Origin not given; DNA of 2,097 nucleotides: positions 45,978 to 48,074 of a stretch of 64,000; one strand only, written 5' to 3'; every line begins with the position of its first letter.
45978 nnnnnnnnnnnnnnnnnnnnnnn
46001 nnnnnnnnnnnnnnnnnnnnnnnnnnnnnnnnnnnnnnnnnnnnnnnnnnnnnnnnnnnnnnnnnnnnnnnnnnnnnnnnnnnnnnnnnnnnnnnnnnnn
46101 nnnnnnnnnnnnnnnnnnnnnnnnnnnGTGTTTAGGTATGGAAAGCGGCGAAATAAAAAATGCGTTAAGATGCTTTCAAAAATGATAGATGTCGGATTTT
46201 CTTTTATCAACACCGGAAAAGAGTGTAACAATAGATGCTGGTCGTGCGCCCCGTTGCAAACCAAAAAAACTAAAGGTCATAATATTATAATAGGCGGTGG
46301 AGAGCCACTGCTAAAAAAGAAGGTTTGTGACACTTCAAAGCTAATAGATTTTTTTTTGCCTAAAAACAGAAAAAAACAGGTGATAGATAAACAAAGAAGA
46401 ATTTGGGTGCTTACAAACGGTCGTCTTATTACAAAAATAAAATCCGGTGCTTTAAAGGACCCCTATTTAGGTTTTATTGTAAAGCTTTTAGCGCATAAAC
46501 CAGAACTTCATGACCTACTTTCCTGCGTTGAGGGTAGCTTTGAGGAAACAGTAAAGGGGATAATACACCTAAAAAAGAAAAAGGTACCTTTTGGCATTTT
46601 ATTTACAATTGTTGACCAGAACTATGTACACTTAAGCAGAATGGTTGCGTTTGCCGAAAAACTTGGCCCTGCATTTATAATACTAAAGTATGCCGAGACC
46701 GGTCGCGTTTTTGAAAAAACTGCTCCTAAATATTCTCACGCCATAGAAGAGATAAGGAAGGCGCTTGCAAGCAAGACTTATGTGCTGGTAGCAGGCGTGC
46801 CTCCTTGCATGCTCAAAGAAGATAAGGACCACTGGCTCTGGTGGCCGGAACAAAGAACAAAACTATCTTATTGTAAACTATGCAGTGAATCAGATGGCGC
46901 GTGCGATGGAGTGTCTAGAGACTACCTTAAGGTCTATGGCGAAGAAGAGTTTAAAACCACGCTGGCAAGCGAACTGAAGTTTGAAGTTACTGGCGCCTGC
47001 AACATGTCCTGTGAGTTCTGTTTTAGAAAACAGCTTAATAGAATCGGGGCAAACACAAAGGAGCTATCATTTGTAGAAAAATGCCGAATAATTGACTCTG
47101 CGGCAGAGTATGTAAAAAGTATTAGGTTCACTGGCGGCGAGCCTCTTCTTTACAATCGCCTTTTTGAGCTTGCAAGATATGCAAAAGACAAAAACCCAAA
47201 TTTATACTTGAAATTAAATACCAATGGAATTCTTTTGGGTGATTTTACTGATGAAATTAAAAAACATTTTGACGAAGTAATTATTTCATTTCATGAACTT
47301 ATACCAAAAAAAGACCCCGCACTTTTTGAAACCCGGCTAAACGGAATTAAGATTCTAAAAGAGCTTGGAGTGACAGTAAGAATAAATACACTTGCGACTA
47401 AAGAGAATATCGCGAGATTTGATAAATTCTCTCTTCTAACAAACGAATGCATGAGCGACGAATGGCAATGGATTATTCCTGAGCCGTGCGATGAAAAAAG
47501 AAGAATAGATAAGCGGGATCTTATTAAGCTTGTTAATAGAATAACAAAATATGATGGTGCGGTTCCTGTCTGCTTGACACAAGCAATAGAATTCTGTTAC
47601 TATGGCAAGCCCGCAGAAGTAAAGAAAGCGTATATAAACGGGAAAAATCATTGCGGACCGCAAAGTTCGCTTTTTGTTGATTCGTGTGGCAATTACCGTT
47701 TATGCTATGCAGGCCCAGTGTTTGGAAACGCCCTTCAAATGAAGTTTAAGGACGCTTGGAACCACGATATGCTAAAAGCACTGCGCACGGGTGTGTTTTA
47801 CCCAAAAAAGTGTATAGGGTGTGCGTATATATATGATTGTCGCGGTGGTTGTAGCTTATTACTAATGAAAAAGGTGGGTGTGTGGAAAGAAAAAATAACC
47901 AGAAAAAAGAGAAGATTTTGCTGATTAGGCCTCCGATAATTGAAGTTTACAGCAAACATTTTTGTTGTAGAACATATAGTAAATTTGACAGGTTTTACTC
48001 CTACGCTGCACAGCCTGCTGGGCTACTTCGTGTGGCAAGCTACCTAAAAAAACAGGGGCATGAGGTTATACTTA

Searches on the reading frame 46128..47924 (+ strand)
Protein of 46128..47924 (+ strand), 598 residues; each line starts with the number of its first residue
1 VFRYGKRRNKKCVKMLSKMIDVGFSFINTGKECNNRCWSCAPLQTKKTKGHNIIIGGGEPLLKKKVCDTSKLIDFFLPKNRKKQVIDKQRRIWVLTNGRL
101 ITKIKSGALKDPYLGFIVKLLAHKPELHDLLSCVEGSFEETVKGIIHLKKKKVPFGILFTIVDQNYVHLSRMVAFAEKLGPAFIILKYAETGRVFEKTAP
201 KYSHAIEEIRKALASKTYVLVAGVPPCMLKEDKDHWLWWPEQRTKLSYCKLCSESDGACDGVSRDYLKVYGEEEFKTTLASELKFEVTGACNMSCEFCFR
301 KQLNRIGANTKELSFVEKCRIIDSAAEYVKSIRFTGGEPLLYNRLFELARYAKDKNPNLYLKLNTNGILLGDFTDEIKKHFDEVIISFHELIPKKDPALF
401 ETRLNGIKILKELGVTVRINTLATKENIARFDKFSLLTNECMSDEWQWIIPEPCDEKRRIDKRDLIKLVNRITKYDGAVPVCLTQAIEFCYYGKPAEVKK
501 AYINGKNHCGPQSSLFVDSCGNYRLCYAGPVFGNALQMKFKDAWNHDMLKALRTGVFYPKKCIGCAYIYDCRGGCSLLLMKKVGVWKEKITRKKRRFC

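Call 3: search_protein_families(library=pfam, proteins=[window:46128-47924:+], max_evalue=0.01)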
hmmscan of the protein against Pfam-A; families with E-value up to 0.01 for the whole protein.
window:46128-47924:+ (598 aa): 3 families
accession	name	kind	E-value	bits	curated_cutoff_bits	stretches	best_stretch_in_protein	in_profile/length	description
PF04055.27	Radical_SAM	-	1.3e-21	77.9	29.5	2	286-429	2-157/166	Radical SAM superfamily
PF13353.11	Fer4_12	-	7.6e-09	36.4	22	1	290-376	14-100/137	4Fe-4S single cluster domain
PF13186.11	SPASM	-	1.9e-05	25.3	21.5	1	509-565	1-66/67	Iron-sulfur cluster-binding domain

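Call 4: search_protein_families(library=ncbifam, proteins=[window:46128-47924:+], max_evalue=0.01)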
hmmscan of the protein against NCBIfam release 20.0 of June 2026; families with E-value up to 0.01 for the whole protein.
window:46128-47924:+ (598 aa): 70 families (the best 25 are shown)
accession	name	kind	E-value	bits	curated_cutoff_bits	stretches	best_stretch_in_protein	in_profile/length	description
TIGR04545.1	rSAM_ahbD_hemeb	equivalog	6.6e-31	108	500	2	285-441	4-165/339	heme b synthase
TIGR04055.1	rSAM_NirJ2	equivalog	7.1e-29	101.4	500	2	285-575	4-303/326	putative heme d1 biosynthesis radical SAM protein NirJ2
TIGR04347.1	pseudo_SAM_Halo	equivalog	4.8e-23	82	525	2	285-396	42-152/390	TIGR04347 family pseudo-SAM/SPASM protein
TIGR02666.1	moaA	equivalog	8e-23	80.9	284.05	1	282-426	11-167/336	GTP 3',8-cyclase MoaA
TIGR03977.1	rSAM_pair_HxsC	equivalog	1.7e-22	79.7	267.9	2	48-178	67-192/292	His-Xaa-Ser system radical SAM maturase HxsC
TIGR04303.1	GeoRSP_rSAM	equivalog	1.9e-22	80.2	400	3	286-423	10-149/325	GeoRSP system radical SAM/SPASM protein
TIGR04051.1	rSAM_NirJ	equivalog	2.5e-22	79.3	515.45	2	288-438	9-163/354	heme d1 biosynthesis radical SAM protein NirJ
TIGR02668.1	moaA_archaeal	equivalog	1.3e-21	76.9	325.25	2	281-455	10-190/303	GTP 3',8-cyclase MoaA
TIGR04054.1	rSAM_NirJ1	equivalog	3.9e-21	75.1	650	2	284-436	39-196/387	putative heme d1 biosynthesis radical SAM protein NirJ1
TIGR04546.1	rSAM_ahbC_deAc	equivalog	9.8e-21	74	650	2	285-432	43-194/390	12,18-didecarboxysiroheme deacetylase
TIGR04251.1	SCM_rSAM_ScmF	equivalog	5e-20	72.2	400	2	282-575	5-321/353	SynChlorMet cassette radical SAM/SPASM protein ScmF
NF001199.0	PRK00164.2-1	equivalog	1.3e-19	70.4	231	2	281-425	12-161/308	GTP 3',8-cyclase MoaA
TIGR04053.2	TIGR04053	equivalog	1.6e-19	70.4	395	2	285-446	12-181/366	TIGR04053 family radical SAM/SPASM domain-containing protein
TIGR03961.1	rSAM_PTO1314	hypoth_equivalog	2.8e-19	69.6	306.05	2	289-590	31-321/332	PTO1314 family radical SAM protein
TIGR04317.1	W_rSAM_matur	equivalog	4.3e-18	65.6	380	1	283-396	6-118/349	tungsten cofactor oxidoreductase radical SAM maturase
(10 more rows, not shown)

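Call 10: search_protein_families(library=padloc, proteins=[window:46128-47924:+], max_evalue=0.01)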
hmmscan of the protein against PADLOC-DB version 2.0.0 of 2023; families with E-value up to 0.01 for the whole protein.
window:46128-47924:+ (598 aa): 3 families
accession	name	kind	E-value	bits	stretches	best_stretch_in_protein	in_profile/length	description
PDLC02903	pVip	-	2.4e-20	71.1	1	284-456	3-176/257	Viperins not associated with kinases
PDLC02904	pVip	-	1.2e-17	62.3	1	284-453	6-177/262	Viperins associated with kinases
PDLC02905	pVip-kinase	-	6.1e-08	30.3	1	258-391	160-294/474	Viperin-kinase fusion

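Call 13: find_homologous_proteins(query=window:46128-47924:+, max_evalue=0.00001)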
Query window:46128-47924:+ (598 aa): 109 proteins with E <= 0.00001 among 8000 candidates.
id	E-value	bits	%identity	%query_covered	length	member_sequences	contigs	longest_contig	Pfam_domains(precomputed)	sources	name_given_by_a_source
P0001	0.0e+0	1367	100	98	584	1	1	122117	PF13186.12,PF04055.28,PF13353.12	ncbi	ncbi:MAG: radical SAM protein [Candidatus Woesearchaeota archaeon]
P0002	1.3e-41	161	28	91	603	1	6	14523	PF04055.28,PF13353.12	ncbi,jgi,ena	-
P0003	2.6e-31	127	29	65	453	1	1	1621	PF04055.28,PF13353.12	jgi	-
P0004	1.2e-30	125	33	50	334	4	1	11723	PF04055.28,PF13353.12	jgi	-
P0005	1.8e-29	121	31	49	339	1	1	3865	PF04055.28,PF13353.12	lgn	-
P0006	5.3e-28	116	31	52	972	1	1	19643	PF10111.15,PF13641.13,PF04055.28,PF13353.12,PF00535.33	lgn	-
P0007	5.5e-19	86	29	49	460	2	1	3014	PF13186.12,PF04055.28,PF13353.12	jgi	-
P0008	4.6e-16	77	26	27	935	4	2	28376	PF04055.28,PF13353.12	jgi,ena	-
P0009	9.8e-16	75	26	49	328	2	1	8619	PF13186.12,PF04055.28,PF13353.12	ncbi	-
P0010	1.1e-15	75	29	56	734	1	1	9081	PF04055.28,PF13353.12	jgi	-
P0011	1.8e-15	75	29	50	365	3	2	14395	PF13186.12,PF04055.28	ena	-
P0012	6.3e-15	73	28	50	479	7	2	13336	PF13186.12,PF04055.28,PF13353.12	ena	-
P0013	1.0e-14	72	28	52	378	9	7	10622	PF13186.12,PF04055.28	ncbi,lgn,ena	-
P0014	1.1e-14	72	27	59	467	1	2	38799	PF13186.12,PF04055.28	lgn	-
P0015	1.4e-14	72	27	50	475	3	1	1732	PF13186.12,PF04055.28,PF13353.12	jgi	-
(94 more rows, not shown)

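Call 14: find_encoding_contigs(protein=P0002, flank=8000, max_places=6)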
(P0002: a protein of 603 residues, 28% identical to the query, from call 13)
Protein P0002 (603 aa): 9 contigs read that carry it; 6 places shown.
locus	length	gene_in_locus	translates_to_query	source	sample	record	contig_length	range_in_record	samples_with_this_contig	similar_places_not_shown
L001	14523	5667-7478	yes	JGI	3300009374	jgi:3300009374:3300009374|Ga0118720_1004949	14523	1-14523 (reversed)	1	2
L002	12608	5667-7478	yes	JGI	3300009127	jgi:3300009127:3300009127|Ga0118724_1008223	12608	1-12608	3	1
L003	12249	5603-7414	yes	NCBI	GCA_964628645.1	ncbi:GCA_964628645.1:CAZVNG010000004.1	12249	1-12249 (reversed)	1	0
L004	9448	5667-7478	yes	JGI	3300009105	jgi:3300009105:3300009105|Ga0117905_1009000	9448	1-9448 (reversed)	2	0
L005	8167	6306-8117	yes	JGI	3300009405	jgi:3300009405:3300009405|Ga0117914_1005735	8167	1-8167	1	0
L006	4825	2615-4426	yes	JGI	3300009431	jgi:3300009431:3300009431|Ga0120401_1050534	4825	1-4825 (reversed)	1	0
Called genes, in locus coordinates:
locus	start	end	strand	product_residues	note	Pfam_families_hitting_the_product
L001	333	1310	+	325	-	PF04055:Radical_SAM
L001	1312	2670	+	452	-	PF04055:Radical_SAM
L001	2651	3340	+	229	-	PF01300:Sua5_yciO_yrdC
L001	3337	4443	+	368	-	PF02543:Carbam_trans_N (faint), PF00814:TsaD, PF22521:HypF_C_2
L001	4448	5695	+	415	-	PF02655:ATP-grasp_3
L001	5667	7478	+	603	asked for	PF04055:Radical_SAM, PF13353:Fer4_12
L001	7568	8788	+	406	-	PF12705:PDDEXK_1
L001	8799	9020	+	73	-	-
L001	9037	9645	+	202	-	PF01551:Peptidase_M23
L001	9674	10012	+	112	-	PF00719:Pyrophosphatase (weak)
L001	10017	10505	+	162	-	PF08719:NADAR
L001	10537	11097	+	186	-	PF01966:HD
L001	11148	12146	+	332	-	PF13310:Virulence_RhuM, PF02661:Fic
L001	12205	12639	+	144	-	-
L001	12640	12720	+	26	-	-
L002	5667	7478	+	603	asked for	PF04055:Radical_SAM, PF13353:Fer4_12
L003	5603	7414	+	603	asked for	PF04055:Radical_SAM, PF13353:Fer4_12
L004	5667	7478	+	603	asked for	PF04055:Radical_SAM, PF13353:Fer4_12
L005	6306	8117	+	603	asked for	PF04055:Radical_SAM, PF13353:Fer4_12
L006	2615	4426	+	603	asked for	PF04055:Radical_SAM, PF13353:Fer4_12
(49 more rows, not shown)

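Call 15: find_encoding_contigs(protein=P0004, flank=8000, max_places=3)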
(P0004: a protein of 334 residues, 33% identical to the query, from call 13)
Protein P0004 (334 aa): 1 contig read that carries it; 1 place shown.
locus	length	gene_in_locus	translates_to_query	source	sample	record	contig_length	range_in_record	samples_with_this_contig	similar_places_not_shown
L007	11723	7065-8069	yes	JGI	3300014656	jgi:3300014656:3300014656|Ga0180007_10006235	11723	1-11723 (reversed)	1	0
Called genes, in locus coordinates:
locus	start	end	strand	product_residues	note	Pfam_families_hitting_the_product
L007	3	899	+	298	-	?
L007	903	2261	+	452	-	PF04055:Radical_SAM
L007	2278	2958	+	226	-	PF01300:Sua5_yciO_yrdC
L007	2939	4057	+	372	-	PF02543:Carbam_trans_N (faint), PF00814:TsaD, PF22521:HypF_C_2 (weak)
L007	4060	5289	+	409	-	PF02655:ATP-grasp_3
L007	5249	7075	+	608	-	PF04055:Radical_SAM, PF13353:Fer4_12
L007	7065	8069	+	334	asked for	PF04055:Radical_SAM, PF13353:Fer4_12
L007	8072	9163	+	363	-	PF04055:Radical_SAM, PF13186:SPASM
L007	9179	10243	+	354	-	PF13439:Glyco_transf_4 (weak), PF00534:Glycos_transf_1, PF13692:Glyco_trans_1_4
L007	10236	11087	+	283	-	PF04055:Radical_SAM (weak)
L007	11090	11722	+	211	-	?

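Call 48: find_related_loci(query=A1, collection=metagenome_contigs, flank=10000)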
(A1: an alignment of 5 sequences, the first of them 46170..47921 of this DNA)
Query A1 (584 aa) in metagenome_contigs; peptide patterns used: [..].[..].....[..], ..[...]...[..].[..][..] (x = any residue, [..] = any of these).
600 stretches matched a pattern (row limit reached: there are more); 441 encode a relative of the query (tblastn E <= 1e-3); the best 80 are kept; 80 distinct loci.
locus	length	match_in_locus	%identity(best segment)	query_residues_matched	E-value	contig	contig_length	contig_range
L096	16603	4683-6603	24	39-580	3e-14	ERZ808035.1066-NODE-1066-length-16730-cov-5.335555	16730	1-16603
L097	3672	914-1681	26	267-515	9e-14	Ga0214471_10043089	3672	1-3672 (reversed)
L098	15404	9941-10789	24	268-546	4e-12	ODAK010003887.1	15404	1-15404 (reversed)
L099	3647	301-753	32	269-411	3e-12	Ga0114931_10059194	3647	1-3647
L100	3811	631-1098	28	268-411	8e-12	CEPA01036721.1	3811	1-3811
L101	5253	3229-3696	28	268-411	7e-12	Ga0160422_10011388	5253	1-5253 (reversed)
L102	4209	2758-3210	31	268-406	6e-12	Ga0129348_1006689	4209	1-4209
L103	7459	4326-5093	26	269-515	1e-11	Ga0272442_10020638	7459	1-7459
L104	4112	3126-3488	33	267-385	1e-11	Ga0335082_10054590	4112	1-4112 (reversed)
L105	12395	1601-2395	24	267-512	2e-11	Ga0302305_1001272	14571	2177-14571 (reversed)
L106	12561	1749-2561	23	269-528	1e-11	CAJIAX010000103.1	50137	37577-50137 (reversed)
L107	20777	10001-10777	24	268-512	2e-11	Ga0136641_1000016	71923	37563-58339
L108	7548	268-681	33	269-399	2e-11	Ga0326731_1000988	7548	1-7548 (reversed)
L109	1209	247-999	27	269-515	2e-11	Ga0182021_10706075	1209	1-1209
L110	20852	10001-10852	23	271-549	4e-11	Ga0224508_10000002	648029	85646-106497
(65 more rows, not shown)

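Call 63: find_related_loci(query=P0002, collection=viral_contigs, flank=8000)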
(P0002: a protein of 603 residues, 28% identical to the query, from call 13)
Query P0002 (603 aa) in viral_contigs; peptide patterns used: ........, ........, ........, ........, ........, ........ (x = any residue, [..] = any of these).
5 stretches matched a pattern, but none encodes a relative of the query by tblastn (E <= 1e-3).

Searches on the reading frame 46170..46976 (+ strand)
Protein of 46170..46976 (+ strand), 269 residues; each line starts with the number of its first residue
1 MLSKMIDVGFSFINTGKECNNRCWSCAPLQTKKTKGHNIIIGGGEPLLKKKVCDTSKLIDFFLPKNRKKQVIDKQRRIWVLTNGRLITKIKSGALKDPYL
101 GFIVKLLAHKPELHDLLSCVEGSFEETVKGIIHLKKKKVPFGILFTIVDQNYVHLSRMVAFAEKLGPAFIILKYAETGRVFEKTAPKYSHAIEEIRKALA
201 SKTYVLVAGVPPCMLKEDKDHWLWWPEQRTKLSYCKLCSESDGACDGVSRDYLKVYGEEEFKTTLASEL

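Call 7: search_protein_families(library=ncbifam, proteins=[window:46170-46976:+], max_evalue=0.001)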
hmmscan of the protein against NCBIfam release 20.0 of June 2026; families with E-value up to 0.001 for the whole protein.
window:46170-46976:+ (269 aa): 18 families
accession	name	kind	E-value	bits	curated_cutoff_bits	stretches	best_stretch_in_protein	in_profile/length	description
TIGR03977.1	rSAM_pair_HxsC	equivalog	2e-12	46.6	267.9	1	33-164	66-192/292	His-Xaa-Ser system radical SAM maturase HxsC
NF038332.1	rSAM_rare_HxsC4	exception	1.6e-10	40.7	500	1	51-202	63-225/335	radical SAM protein HxsC4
TIGR04545.1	rSAM_ahbD_hemeb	equivalog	1.7e-10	40.8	500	1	39-183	50-184/339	heme b synthase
TIGR04055.1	rSAM_NirJ2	equivalog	4.6e-09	36.3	500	1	37-182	47-182/326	putative heme d1 biosynthesis radical SAM protein NirJ2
TIGR04546.1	rSAM_ahbC_deAc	equivalog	4.9e-09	35.5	650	1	39-165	89-203/390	12,18-didecarboxysiroheme deacetylase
TIGR04054.1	rSAM_NirJ1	equivalog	1.4e-08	33.8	650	1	38-164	85-199/387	putative heme d1 biosynthesis radical SAM protein NirJ1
TIGR03961.1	rSAM_PTO1314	hypoth_equivalog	2.9e-08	33.4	306.05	1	77-191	96-206/332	PTO1314 family radical SAM protein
TIGR04251.1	SCM_rSAM_ScmF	equivalog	5.2e-08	32.7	400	1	41-170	59-177/353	SynChlorMet cassette radical SAM/SPASM protein ScmF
TIGR04051.1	rSAM_NirJ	equivalog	6.2e-08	32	515.45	1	32-166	45-167/354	heme d1 biosynthesis radical SAM protein NirJ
NF050035.1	rSAM_WgK_link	exception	7.4e-08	31.8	650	1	33-179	54-189/367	radical SAM/SPASM peptide maturase WgkB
TIGR04347.1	pseudo_SAM_Halo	equivalog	9.4e-08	31.7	525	1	39-166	88-203/390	TIGR04347 family pseudo-SAM/SPASM protein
TIGR03470.1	HpnH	equivalog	7.4e-07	28.5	225.05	1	39-164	76-189/318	adenosyl-hopene transferase HpnH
TIGR04303.1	GeoRSP_rSAM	equivalog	1e-06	28.6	400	1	27-165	39-167/325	GeoRSP system radical SAM/SPASM protein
TIGR04250.1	SCM_rSAM_ScmE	equivalog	4.3e-05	22.6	400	1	39-161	53-164/358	SynChlorMet cassette radical SAM/SPASM protein ScmE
NF001199.0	PRK00164.2-1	equivalog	4.4e-05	22.8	231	1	38-203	61-217/308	GTP 3',8-cyclase MoaA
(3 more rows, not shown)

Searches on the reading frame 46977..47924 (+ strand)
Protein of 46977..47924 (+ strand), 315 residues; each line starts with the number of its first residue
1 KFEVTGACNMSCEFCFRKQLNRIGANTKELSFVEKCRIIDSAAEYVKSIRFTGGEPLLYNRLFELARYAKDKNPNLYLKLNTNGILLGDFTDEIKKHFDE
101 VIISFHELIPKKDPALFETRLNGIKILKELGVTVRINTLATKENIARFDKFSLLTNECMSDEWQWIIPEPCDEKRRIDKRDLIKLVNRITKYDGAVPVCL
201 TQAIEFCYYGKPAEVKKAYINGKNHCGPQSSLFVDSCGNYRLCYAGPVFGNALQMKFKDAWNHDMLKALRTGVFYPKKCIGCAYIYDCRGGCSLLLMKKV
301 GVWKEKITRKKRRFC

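Call 7: search_protein_families(library=ncbifam, proteins=[window:46977-47924:+], max_evalue=0.001)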
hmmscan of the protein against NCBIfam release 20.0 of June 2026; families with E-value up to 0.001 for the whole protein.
window:46977-47924:+ (315 aa): 56 families (the best 25 are shown)
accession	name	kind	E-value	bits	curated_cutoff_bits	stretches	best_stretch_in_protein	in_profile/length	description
TIGR02666.1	moaA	equivalog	5.5e-20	71.6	284.05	1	4-143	16-167/336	GTP 3',8-cyclase MoaA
TIGR04545.1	rSAM_ahbD_hemeb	equivalog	2.5e-19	69.9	500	1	2-159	4-166/339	heme b synthase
TIGR04055.1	rSAM_NirJ2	equivalog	5.5e-19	68.9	500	1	3-292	5-303/326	putative heme d1 biosynthesis radical SAM protein NirJ2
TIGR04317.1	W_rSAM_matur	equivalog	2.5e-17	63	380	1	3-113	9-118/349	tungsten cofactor oxidoreductase radical SAM maturase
TIGR02668.1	moaA_archaeal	equivalog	9.1e-16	57.7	325.25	1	3-172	15-190/303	GTP 3',8-cyclase MoaA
NF038283.1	viperin_w_prok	equivalog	1.1e-15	57.5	180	1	3-108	7-117/281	viperin family antiviral radical SAM protein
NF045574.1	sacti_mat_StsB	exception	3.7e-15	55.7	625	1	3-156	101-257/466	StsB family radical SAM/SPASM domain sactipeptide maturase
TIGR04303.1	GeoRSP_rSAM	equivalog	7.9e-15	55.2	400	2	4-142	11-151/325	GeoRSP system radical SAM/SPASM protein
TIGR04347.1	pseudo_SAM_Halo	equivalog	1.9e-14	53.7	525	1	2-144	42-188/390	TIGR04347 family pseudo-SAM/SPASM protein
TIGR04053.2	TIGR04053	equivalog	4.1e-14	52.6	395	1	2-163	12-181/366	TIGR04053 family radical SAM/SPASM domain-containing protein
TIGR04051.1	rSAM_NirJ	equivalog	8.8e-14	51.2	515.45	1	5-155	9-163/354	heme d1 biosynthesis radical SAM protein NirJ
TIGR04054.1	rSAM_NirJ1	equivalog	2.3e-13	49.5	650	1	2-153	40-196/387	putative heme d1 biosynthesis radical SAM protein NirJ1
NF001199.0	PRK00164.2-1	equivalog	4.5e-13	49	231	1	3-142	17-161/308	GTP 3',8-cyclase MoaA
TIGR04466.1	rSAM_BlsE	equivalog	5.4e-12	45.8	400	1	6-222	11-226/327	cytosylglucuronate decarboxylase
TIGR03962.1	mycofact_rSAM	equivalog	5.4e-12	45.5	265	1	2-157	16-175/339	mycofactocin radical SAM maturase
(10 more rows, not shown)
